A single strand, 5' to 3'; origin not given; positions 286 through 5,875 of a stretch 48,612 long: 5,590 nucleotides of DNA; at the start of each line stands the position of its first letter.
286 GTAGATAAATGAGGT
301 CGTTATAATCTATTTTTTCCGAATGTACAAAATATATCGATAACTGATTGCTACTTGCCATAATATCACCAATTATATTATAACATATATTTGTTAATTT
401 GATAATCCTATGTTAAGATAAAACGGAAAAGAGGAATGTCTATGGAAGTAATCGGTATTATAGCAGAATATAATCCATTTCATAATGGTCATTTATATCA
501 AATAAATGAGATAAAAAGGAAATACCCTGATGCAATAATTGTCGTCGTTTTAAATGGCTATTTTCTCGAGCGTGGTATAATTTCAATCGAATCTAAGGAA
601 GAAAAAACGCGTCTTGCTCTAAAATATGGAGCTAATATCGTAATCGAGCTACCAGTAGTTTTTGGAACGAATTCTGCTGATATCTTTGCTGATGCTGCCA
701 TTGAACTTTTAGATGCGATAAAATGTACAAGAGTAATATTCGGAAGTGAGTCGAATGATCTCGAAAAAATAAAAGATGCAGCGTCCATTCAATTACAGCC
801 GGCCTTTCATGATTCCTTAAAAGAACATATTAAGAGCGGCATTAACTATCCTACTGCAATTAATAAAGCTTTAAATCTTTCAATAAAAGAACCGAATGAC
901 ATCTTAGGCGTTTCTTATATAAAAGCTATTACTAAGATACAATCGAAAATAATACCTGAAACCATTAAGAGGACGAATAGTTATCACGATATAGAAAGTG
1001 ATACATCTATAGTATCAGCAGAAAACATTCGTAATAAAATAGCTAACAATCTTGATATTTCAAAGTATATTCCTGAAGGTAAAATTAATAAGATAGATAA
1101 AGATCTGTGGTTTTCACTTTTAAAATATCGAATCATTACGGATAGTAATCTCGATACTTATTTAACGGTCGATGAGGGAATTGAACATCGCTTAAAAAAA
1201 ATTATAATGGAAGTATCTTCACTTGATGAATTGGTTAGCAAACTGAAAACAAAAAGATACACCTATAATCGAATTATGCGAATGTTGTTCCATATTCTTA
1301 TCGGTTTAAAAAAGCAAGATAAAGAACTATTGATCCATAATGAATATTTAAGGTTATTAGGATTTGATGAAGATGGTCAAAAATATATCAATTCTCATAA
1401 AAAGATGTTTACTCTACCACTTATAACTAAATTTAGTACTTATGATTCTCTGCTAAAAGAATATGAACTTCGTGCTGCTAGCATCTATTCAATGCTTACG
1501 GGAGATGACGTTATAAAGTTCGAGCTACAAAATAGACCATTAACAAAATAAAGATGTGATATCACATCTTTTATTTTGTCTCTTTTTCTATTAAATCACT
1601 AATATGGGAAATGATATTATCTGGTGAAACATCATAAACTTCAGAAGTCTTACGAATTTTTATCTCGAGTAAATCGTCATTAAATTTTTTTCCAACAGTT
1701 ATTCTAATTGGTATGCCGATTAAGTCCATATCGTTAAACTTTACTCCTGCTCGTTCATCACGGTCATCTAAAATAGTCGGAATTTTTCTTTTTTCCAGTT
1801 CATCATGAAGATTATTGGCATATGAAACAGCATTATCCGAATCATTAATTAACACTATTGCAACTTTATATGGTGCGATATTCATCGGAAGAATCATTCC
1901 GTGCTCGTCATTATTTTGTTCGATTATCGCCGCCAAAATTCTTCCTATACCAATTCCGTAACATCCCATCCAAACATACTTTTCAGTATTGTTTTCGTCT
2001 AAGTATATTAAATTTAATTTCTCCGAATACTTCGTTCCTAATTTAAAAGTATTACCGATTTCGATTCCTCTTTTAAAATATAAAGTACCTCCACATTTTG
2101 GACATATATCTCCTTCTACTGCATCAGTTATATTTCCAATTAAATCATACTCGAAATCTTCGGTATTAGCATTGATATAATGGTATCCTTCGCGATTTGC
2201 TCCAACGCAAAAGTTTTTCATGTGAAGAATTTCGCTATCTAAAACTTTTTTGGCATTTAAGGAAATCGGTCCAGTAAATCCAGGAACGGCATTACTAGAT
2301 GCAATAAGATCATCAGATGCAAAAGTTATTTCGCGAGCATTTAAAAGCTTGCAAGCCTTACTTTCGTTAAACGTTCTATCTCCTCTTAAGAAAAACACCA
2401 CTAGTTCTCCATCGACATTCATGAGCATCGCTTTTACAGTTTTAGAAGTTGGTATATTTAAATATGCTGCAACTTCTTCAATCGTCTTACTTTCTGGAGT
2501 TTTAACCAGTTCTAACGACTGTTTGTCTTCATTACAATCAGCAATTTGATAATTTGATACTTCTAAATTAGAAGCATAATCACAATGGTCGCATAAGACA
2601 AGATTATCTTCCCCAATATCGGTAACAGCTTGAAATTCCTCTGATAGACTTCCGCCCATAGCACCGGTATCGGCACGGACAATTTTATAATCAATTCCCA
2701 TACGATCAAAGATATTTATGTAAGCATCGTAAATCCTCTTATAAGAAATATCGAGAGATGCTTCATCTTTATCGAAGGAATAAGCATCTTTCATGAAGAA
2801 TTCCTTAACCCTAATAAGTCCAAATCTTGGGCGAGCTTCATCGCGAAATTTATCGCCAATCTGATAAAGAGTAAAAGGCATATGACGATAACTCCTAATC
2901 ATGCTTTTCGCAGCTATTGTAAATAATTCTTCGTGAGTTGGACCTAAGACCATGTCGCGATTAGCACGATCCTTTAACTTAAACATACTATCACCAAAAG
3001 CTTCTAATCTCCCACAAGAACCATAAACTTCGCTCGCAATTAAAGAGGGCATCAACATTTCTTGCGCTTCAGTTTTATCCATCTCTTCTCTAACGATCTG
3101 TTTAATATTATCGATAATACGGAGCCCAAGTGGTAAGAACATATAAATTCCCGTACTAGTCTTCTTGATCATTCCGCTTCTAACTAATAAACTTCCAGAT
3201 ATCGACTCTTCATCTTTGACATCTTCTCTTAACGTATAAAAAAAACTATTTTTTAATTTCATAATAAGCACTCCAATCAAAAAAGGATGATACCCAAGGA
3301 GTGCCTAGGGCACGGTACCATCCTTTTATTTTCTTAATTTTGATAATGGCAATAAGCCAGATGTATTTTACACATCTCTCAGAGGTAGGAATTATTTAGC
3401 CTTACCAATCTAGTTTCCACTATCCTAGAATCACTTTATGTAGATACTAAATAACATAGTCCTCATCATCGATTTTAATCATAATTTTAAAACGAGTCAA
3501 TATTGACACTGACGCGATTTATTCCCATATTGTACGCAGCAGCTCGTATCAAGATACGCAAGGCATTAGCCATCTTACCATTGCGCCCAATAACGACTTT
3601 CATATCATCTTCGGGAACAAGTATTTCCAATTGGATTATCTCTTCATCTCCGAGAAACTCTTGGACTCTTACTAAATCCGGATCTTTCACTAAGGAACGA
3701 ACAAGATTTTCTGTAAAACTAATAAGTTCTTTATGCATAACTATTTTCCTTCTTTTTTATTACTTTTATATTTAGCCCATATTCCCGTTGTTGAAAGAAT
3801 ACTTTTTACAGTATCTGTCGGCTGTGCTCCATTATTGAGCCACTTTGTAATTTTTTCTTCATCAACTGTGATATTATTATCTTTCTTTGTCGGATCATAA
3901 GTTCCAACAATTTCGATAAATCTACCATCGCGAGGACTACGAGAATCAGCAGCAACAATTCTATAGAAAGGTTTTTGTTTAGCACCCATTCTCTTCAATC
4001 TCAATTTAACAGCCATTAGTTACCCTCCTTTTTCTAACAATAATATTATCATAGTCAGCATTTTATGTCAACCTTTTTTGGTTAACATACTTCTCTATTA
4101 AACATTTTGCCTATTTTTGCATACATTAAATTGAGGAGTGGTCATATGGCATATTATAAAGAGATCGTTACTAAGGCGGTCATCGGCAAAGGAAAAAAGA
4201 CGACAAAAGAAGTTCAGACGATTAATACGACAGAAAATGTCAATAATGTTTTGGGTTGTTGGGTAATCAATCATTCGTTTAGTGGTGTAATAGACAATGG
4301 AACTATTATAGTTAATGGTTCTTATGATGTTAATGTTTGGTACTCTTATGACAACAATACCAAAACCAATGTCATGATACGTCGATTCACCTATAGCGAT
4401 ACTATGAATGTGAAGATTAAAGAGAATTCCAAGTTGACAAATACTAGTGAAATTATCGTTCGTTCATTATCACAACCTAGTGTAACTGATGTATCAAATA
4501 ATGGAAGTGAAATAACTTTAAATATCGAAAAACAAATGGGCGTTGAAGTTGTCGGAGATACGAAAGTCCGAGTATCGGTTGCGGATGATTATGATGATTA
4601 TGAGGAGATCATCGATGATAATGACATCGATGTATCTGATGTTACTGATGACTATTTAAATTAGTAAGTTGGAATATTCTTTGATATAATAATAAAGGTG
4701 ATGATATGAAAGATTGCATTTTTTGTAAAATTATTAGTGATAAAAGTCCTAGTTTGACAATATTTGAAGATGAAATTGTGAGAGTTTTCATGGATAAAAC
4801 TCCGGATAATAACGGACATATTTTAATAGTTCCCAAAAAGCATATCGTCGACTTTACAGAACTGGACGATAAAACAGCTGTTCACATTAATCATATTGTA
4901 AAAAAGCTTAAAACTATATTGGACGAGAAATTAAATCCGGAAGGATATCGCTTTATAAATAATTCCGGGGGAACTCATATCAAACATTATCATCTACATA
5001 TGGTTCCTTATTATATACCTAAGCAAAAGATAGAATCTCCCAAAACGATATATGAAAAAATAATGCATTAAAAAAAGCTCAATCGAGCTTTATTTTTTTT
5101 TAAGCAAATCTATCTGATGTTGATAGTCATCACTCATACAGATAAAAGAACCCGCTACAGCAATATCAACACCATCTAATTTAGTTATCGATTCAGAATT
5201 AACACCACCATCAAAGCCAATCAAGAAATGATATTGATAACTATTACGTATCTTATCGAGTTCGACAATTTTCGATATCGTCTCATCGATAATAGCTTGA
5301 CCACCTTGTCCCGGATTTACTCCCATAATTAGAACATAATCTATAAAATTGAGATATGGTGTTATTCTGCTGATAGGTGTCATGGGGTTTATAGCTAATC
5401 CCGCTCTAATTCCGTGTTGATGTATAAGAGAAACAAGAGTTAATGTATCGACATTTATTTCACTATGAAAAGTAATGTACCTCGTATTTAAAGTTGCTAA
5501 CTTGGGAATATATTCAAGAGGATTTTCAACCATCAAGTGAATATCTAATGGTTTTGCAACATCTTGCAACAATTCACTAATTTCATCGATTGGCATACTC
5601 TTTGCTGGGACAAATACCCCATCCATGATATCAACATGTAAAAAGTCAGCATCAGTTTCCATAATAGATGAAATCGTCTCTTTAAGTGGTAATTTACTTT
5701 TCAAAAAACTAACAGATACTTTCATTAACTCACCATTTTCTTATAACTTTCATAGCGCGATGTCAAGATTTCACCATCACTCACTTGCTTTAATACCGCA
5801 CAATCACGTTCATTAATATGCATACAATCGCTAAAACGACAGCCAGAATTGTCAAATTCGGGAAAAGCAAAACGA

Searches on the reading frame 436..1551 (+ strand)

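Call 47: search_protein_families(library=pfam, proteins=[window:436-1551:+], max_evalue=0.001)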
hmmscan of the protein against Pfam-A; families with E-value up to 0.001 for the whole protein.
window:436-1551:+ (371 aa): 1 family
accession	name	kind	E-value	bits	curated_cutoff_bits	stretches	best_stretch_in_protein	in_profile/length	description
PF05636.17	HIGH_NTase1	-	5e-107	359.1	27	1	3-356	1-391/402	HIGH Nucleotidyl Transferase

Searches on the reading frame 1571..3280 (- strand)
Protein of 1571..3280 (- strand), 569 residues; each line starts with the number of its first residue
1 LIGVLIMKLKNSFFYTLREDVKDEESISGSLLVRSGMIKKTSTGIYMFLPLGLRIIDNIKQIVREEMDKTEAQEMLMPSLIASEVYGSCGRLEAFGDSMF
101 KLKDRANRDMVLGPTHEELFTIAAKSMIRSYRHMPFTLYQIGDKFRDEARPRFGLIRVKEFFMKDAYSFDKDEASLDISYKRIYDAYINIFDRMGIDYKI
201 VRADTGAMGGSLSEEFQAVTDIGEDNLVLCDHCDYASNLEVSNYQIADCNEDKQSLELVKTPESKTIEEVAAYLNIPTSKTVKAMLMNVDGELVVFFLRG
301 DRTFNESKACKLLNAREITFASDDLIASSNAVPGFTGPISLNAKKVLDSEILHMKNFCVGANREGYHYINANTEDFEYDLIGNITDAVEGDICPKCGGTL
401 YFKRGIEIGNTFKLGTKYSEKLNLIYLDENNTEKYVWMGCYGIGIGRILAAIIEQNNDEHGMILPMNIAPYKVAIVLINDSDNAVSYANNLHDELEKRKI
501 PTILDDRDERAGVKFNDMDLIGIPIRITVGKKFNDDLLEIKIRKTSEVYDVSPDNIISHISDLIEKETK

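Call 46: find_encoding_contigs(protein=window:1571-3280:-, flank=10000, max_places=1)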
Protein window:1571-3280:- (569 aa): no gene with exactly this product is on record in the collection.

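Call 47: search_protein_families(library=pfam, proteins=[window:1571-3280:-], max_evalue=0.001)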
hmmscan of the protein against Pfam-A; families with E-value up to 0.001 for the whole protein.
window:1571-3280:- (569 aa): 3 families
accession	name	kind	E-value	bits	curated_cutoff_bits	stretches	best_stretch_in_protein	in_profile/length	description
PF00587.30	tRNA-synt_2b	-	1.3e-32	113.8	29.3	1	100-456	1-179/179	tRNA synthetase class II core domain (G, H, P, S and T)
PF04073.20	tRNA_edit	-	2.3e-21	76.6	25.5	1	261-374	1-119/123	Aminoacyl-tRNA editing domain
PF03129.25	HGTP_anticodon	-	5.2e-17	62.2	21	1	472-561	1-92/94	Anticodon binding domain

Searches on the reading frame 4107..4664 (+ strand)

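Call 47: search_protein_families(library=pfam, proteins=[window:4107-4664:+], max_evalue=0.001)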
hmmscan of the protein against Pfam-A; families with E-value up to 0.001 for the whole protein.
window:4107-4664:+ (185 aa): 1 family
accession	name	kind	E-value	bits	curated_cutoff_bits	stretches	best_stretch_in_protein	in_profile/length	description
PF10628.14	CotE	-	5.1e-46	156.8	25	1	17-184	2-175/177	Outer spore coat protein E (CotE)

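Call 67: search_protein_families(library=ncbifam, proteins=[window:4107-4664:+], max_evalue=0.01)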
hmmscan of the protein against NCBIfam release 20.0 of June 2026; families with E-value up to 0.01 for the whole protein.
window:4107-4664:+ (185 aa): 0 families

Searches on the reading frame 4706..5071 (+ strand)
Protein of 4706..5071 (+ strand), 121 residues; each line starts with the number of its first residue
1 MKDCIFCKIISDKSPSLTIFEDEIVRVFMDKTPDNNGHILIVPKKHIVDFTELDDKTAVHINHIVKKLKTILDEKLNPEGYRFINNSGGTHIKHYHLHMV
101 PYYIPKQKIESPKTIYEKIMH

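Call 47: search_protein_families(library=pfam, proteins=[window:4706-5071:+], max_evalue=0.001)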
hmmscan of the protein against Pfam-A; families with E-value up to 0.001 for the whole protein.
window:4706-5071:+ (121 aa): 3 families
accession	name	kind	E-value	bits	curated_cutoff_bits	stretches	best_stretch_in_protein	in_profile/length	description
PF01230.28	HIT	-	9.6e-17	61.9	21.5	1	14-101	4-94/98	HIT domain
PF11969.13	DcpS_C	-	4.5e-14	53.3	24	1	4-100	2-100/114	Scavenger mRNA decapping enzyme C-term binding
PF04677.20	CwfJ_C_1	-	9.5e-05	22.7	21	1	2-110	12-115/122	Protein similar to CwfJ C-terminus 1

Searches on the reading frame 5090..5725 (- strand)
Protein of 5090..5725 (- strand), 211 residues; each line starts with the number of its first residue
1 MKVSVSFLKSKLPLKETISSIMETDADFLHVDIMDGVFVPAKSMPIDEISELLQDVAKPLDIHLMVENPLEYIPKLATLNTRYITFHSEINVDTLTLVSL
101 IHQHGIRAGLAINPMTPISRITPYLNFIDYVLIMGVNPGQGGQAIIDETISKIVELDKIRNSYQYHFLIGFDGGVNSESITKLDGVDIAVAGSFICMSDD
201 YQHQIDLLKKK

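Call 47: search_protein_families(library=pfam, proteins=[window:5090-5725:-], max_evalue=0.001)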
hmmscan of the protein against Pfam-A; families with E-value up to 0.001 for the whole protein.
window:5090-5725:- (211 aa): 1 family
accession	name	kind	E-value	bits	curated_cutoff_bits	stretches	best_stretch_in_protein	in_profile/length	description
PF00834.25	Ribul_P_3_epim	-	1.4e-48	165.4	21.1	1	12-195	12-197/198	Ribulose-phosphate 3 epimerase family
